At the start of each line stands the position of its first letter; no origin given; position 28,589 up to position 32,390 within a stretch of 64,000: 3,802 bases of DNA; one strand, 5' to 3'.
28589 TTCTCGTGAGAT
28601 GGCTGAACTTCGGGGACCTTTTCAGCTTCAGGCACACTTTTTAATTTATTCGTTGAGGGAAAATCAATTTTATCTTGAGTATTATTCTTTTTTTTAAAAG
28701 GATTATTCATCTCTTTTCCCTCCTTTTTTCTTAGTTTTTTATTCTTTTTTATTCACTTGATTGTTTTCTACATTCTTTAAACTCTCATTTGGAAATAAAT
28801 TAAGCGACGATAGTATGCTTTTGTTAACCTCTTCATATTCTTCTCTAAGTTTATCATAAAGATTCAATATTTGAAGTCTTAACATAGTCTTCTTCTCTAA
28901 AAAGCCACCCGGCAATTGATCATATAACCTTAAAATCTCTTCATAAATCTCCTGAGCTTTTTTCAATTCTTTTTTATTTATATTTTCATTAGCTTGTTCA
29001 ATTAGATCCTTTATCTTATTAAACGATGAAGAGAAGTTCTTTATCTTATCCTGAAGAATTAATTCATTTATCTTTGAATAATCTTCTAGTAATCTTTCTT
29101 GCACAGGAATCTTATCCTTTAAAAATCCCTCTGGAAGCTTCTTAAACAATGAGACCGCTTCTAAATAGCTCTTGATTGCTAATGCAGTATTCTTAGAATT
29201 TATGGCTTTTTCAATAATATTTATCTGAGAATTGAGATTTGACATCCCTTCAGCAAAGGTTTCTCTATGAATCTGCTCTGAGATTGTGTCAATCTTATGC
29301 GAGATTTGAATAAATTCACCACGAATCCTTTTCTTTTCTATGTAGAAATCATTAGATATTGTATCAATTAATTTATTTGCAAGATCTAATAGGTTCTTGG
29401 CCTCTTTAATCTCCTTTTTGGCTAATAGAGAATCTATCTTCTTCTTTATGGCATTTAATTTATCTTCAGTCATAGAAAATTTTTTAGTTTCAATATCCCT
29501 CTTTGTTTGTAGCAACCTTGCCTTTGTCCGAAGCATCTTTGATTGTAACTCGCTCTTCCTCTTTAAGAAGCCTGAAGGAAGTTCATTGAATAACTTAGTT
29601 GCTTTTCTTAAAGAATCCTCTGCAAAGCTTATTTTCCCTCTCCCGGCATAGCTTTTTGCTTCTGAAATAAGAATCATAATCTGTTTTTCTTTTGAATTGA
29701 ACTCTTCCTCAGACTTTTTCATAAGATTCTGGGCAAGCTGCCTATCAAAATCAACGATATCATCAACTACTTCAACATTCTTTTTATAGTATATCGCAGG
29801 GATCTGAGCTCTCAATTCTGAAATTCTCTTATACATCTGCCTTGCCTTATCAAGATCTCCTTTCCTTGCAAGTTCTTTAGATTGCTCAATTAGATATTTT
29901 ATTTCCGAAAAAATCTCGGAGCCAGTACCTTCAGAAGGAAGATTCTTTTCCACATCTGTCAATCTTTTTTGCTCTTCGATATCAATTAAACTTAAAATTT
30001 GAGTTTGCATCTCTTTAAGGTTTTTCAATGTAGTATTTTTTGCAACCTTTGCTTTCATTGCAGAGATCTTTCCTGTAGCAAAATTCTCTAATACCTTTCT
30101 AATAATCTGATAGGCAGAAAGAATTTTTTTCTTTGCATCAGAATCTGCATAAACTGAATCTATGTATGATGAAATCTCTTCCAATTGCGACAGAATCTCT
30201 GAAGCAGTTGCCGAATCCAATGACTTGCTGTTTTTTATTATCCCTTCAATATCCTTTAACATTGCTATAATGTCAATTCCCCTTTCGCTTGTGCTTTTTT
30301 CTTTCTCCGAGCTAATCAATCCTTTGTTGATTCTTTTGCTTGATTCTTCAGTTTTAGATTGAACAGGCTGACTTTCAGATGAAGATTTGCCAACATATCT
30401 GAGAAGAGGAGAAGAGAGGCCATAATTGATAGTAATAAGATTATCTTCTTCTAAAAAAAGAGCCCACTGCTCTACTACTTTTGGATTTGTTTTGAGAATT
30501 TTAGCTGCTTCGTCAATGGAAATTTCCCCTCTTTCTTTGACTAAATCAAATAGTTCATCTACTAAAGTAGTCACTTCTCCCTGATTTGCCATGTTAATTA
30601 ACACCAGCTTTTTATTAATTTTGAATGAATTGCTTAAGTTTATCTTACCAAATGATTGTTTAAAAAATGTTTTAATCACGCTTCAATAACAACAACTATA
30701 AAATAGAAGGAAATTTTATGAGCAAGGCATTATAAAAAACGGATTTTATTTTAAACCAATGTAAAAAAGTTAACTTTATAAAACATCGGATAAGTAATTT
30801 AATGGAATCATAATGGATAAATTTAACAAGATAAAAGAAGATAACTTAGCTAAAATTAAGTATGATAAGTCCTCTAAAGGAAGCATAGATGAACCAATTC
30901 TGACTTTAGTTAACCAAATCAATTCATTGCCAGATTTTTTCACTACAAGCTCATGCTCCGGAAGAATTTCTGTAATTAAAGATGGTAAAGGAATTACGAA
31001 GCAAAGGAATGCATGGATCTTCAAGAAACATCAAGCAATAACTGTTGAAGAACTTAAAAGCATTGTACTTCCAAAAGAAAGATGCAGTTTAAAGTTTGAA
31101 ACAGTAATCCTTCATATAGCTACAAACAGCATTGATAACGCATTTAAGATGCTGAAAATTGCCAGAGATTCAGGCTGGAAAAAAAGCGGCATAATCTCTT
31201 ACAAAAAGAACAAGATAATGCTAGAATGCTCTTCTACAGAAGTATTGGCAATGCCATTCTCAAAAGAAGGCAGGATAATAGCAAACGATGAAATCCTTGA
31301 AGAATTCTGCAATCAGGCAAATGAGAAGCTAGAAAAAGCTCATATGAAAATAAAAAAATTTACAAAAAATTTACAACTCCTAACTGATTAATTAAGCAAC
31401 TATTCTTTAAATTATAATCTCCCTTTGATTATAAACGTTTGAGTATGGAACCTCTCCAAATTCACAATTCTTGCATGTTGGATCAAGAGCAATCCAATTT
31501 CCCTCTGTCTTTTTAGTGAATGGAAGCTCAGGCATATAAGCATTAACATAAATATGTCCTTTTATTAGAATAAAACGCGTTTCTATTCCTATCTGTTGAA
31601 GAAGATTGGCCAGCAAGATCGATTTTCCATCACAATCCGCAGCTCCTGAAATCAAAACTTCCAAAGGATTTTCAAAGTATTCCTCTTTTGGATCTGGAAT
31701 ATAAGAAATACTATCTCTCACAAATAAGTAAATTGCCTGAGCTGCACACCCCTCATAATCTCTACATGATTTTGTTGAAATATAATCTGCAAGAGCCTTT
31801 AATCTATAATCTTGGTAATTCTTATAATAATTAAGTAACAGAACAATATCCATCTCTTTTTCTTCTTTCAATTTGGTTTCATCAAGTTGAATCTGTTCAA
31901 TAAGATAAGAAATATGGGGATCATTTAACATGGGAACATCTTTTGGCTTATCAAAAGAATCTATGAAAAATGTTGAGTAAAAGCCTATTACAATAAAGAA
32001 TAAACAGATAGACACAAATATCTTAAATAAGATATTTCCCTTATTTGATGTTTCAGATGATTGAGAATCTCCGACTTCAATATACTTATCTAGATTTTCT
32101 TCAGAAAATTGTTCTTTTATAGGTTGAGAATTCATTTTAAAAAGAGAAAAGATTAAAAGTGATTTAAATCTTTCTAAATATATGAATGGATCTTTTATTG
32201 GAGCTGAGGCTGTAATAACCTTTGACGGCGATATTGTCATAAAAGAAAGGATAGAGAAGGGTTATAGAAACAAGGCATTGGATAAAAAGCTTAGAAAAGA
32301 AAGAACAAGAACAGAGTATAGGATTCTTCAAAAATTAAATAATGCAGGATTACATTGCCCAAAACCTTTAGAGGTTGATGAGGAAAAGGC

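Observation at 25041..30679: Tad/archaeal type-IV-pilus-like operon led by a giant coiled-coil wHTH protein with LPxGFL repeats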

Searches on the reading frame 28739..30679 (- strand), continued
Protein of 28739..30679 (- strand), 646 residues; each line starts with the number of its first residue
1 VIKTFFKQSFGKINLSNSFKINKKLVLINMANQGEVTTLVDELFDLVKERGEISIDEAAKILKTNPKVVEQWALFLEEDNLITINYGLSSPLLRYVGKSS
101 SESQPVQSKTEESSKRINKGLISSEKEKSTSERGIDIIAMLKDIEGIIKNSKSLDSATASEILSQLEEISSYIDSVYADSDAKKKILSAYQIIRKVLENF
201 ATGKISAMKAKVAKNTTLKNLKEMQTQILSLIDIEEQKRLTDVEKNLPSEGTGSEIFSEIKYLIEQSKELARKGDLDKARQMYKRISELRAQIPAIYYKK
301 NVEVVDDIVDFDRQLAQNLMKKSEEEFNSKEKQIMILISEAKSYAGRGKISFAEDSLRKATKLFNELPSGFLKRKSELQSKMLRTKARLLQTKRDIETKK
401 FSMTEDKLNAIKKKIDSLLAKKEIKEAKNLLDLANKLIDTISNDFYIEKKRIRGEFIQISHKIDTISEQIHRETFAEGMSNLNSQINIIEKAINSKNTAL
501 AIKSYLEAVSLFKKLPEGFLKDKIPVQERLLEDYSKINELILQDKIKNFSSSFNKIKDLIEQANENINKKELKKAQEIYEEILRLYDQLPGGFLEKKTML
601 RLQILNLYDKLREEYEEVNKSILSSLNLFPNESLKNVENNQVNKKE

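Call 76: fold_search(model_id=the predicted structure, library=pdb)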
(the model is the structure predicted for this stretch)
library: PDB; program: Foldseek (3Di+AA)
matches with E <= 10: 1033; with E <= 0.001: 0
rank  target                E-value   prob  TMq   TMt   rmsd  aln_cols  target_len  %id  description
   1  2y4t_B                2.2e-03  0.92  0.11  0.15  29.9       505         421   14  Crystal structure of the human co-chaperone P58(IPK) (released 2011-08-10)
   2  3ulq_A                1.4e-02  0.63  0.09  0.13  46.9       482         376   12  Crystal Structure of the Anti-Activator RapF Complexed with the Response Regulator ComA DNA Binding Domain (released 2012-01-04)
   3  9hmf_K                2.4e-02  0.28  0.09  0.07  34.8       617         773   13  Periplasmic scaffold of the Campylobacter jejuni flagellar motor (alpha carbon trace) (released 2024-12-25)
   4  3q15_A                2.5e-02  0.60  0.09  0.14  45.8       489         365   11  Crystal Structure of RapH complexed with Spo0F (released 2011-02-23)
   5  7t7t_A                5.2e-02  0.60  0.12  0.16  48.2       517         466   13  Structure of TSK/BRU1 bound to histone H3.1 (released 2022-03-30)
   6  8bbg_D                5.9e-02  0.20  0.08  0.05  48.0       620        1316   12  Structure of the IFT-A complex; anterograde IFT-A train model (released 2022-12-21)
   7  9ff3                  9.7e-02  1.00  0.10  0.34   2.2        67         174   15  The structure of delta-ScoC, a global regulator protein from Geobacillus kaustophilus T-1 (released 2025-06-04)
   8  3fp3                  1.0e-01  0.23  0.09  0.10  57.5       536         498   12  Crystal structure of Tom71 (released 2009-07-28)
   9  1s3j_A                1.2e-01  1.00  0.10  0.40   2.4        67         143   22  X-ray crystal structure of YusO protein from Bacillus subtilis (released 2004-04-13)
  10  3cta                  1.3e-01  1.00  0.09  0.29   2.0        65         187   14  Crystal structure of riboflavin kinase from Thermoplasma acidophilum (released 2008-04-29)
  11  8usb_X                1.3e-01  0.38  0.09  0.13  38.9       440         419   12  Non-substrate-engaged human 26S proteasome with Nub1/FAT10 bound to Rpn1 (released 2024-11-06)
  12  5f7q_C                1.3e-01  1.00  0.10  0.15   4.3        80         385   18  ROK repressor Lmo0178 from Listeria monocytogenes bound to operator (released 2016-09-07)
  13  7z8t_C                1.3e-01  0.16  0.10  0.09  34.3       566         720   12  CAND1-SCF-SKP2 CAND1 engaged SCF rocked (released 2023-04-19)
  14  6uvu_A                1.4e-01  1.00  0.09  0.45   7.3        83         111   11  Crystal structure of the AntR antimony-specific transcriptional repressor (released 2020-11-04)
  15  7kua                  1.5e-01  1.00  0.10  0.39   2.2        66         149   15  Crystal structure of the MarR family transcriptional regulator from Pseudomonas putida bound to Indole 3 acetic acid (released 2021-12-01)
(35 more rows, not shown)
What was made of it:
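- On TPR repeat proteins: The best fold match is the TPR protein P58IPK at E 2.2e-3 with TM about 0.1 (call 76).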

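Call 78: list_cluster_members(proteins=[P0002, P0004, P0022, P0025, P0013, P0006, P0040, P0015])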
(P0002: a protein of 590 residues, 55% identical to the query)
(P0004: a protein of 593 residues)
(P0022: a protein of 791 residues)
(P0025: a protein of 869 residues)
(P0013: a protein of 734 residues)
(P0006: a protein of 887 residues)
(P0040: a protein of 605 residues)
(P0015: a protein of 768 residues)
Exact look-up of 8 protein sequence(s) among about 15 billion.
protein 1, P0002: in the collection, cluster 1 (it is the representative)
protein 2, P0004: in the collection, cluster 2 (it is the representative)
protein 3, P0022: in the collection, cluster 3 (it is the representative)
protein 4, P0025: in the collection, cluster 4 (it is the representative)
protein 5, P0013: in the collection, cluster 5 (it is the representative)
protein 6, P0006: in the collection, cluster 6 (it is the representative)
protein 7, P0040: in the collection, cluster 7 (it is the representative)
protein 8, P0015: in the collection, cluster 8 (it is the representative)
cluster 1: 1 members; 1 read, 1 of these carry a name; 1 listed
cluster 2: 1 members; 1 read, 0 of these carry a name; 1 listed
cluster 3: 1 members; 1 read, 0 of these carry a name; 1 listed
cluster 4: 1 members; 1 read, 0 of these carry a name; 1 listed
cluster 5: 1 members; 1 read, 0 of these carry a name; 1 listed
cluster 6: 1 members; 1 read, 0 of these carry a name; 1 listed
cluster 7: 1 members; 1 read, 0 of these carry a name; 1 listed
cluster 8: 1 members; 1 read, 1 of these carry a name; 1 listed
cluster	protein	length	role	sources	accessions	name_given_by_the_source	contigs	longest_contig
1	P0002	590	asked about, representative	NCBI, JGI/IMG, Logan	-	hypothetical protein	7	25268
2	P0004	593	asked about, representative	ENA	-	-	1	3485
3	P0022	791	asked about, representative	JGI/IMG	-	-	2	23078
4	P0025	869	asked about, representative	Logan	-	-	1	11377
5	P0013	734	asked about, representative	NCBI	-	-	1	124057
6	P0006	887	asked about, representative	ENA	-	-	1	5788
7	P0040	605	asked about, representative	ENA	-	-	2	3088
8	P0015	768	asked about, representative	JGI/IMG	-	hypothetical protein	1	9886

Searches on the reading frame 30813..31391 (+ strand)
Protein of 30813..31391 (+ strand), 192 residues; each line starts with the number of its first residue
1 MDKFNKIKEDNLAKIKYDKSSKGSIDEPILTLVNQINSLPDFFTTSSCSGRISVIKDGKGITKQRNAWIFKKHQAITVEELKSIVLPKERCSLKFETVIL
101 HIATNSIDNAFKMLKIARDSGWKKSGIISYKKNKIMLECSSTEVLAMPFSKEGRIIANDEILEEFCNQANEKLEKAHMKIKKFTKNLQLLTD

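Call 84: search_protein_families(library=pfam, proteins=[window:30813-31391:+], max_evalue=0.001)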
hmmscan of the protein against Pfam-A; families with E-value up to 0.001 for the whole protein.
window:30813-31391:+ (192 aa): 1 family
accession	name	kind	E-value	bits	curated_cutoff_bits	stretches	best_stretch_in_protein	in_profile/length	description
PF02676.19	TYW3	-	6.6e-45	153.5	27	1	8-188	3-210/211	Methyltransferase TYW3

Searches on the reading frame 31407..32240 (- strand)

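Call 84: search_protein_families(library=pfam, proteins=[window:31407-32240:-], max_evalue=0.001)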
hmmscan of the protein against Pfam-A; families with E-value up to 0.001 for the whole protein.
window:31407-32240:- (277 aa): 1 family
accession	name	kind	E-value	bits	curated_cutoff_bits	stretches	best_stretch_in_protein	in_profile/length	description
PF01841.26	Transglut_core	-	2e-09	38.1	23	1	149-254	2-108/108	Transglutaminase-like superfamily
